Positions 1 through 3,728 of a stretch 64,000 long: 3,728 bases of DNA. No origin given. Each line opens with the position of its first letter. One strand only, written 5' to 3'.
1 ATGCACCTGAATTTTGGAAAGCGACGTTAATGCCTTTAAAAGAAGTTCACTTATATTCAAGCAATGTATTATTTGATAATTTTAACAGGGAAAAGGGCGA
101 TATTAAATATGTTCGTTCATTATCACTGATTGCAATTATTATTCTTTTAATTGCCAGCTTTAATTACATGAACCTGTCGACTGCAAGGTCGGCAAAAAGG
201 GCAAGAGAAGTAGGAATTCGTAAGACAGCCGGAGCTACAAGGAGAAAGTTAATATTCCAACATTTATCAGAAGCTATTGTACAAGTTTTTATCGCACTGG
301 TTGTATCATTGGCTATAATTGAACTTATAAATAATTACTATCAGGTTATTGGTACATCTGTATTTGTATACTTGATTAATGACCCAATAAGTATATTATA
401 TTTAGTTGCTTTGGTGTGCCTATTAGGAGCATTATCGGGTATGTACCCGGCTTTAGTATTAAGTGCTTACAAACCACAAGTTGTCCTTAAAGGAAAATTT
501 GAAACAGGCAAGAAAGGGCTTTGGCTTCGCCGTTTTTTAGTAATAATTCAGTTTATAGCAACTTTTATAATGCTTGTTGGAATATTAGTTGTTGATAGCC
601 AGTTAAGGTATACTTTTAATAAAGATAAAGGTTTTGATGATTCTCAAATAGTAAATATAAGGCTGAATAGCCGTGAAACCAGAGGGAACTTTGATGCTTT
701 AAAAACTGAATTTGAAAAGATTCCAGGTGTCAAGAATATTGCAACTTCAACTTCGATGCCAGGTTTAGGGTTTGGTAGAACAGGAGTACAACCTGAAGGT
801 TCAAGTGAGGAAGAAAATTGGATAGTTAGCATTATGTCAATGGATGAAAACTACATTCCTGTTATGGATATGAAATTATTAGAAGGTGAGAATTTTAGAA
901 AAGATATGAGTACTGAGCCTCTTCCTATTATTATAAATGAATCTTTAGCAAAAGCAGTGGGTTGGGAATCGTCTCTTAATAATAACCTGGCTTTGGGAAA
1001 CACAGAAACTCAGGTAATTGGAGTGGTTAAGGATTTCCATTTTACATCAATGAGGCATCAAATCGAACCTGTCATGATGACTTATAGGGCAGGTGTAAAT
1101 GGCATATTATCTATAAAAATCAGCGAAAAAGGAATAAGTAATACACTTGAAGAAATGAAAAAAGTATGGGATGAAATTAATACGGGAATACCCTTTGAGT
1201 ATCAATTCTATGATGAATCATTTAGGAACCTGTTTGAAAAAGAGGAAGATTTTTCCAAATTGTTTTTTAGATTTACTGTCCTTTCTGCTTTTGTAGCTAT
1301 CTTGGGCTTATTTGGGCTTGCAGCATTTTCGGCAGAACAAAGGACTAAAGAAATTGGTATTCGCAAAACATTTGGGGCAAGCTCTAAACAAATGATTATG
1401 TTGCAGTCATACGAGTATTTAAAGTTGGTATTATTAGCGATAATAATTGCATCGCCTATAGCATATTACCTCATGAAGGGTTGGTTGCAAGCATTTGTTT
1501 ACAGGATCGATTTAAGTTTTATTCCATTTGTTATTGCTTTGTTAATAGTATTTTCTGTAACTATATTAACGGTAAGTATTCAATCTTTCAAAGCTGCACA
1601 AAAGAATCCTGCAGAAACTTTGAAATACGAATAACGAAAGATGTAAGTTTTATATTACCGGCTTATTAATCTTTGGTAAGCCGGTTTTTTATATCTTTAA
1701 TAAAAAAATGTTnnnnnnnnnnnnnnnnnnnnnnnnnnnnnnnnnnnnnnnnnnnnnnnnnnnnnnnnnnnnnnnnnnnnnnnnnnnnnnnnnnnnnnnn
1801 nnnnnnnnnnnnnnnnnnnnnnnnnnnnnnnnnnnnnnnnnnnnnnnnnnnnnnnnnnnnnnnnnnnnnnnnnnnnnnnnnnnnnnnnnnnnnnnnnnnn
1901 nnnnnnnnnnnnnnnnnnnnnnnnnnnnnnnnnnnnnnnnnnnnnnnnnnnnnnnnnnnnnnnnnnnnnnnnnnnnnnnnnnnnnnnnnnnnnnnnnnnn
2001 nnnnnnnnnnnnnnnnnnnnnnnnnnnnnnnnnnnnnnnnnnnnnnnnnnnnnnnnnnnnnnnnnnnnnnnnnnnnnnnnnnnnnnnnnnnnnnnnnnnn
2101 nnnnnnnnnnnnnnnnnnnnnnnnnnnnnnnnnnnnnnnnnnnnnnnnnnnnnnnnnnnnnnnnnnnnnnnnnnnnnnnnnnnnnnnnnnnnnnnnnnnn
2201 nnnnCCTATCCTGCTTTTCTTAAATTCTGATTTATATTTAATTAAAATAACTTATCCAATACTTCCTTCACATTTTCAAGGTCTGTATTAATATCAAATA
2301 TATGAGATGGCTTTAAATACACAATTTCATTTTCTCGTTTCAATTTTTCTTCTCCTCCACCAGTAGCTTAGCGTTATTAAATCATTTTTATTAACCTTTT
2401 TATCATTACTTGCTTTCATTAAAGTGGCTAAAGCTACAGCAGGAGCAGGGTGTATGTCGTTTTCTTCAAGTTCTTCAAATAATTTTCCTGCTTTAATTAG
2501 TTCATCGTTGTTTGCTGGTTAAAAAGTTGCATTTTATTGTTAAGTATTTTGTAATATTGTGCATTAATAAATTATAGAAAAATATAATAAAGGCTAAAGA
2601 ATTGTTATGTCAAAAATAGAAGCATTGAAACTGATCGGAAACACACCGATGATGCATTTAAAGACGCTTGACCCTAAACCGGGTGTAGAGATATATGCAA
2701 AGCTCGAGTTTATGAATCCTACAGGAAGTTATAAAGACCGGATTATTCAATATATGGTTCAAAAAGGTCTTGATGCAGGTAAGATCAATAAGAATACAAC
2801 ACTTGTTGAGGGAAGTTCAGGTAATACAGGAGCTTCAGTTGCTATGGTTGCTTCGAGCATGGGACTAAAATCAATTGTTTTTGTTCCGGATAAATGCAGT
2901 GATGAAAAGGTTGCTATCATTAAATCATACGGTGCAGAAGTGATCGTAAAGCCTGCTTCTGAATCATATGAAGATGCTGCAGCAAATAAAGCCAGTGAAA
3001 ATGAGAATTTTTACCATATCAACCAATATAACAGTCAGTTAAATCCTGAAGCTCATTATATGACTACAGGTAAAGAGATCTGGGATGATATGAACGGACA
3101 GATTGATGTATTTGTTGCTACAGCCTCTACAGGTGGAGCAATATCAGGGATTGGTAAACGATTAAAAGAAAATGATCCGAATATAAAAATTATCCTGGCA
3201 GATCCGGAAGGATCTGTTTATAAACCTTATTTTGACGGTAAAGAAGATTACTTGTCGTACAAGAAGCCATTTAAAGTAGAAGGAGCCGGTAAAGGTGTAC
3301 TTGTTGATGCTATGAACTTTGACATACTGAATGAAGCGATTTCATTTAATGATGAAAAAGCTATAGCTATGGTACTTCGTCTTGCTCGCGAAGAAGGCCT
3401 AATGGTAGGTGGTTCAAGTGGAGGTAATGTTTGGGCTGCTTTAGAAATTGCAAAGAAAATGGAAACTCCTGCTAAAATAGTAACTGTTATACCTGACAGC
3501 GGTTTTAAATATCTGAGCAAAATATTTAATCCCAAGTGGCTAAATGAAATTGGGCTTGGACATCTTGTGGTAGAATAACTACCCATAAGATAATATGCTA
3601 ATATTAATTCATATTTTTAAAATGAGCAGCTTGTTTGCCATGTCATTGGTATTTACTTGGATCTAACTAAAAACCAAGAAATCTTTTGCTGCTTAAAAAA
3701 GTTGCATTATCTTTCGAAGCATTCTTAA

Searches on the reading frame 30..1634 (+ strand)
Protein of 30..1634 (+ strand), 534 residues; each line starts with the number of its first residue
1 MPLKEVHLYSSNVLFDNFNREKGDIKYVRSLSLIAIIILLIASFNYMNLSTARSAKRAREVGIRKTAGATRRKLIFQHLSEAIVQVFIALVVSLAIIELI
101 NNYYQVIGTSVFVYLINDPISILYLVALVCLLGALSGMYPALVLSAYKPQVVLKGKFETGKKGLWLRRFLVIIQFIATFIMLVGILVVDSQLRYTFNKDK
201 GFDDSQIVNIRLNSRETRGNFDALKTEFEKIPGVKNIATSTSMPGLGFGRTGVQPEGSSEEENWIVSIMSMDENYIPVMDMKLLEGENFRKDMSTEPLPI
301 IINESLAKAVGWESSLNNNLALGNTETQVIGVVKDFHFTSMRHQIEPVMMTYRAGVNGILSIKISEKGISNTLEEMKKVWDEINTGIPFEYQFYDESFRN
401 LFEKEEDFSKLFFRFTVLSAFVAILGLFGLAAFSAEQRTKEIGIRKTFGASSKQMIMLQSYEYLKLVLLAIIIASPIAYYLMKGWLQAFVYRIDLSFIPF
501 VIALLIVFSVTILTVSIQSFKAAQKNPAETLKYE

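Call 99: search_protein_families(library=pfam, proteins=[window:30-1634:+], max_evalue=0.00001)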
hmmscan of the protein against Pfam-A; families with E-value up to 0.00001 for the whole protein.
window:30-1634:+ (534 aa): 2 families
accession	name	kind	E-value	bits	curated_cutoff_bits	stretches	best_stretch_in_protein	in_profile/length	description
PF02687.27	FtsX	-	2e-27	96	25.5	2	33-145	2-116/120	FtsX-like permease C-terminal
PF12704.14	MacB_PCD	-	1.2e-07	32.7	27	1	195-337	30-158/207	MacB-like periplasmic core domain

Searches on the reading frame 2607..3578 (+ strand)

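Call 98: search_protein_families(library=pfam, proteins=[window:2607-3578:+], max_evalue=0.00001)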
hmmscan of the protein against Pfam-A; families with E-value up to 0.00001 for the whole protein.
window:2607-3578:+ (323 aa): 1 family
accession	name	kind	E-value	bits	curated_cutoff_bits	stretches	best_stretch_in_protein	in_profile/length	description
PF00291.31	PALP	-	8.9e-77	258.8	35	1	8-297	3-295/295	Pyridoxal-phosphate dependent enzyme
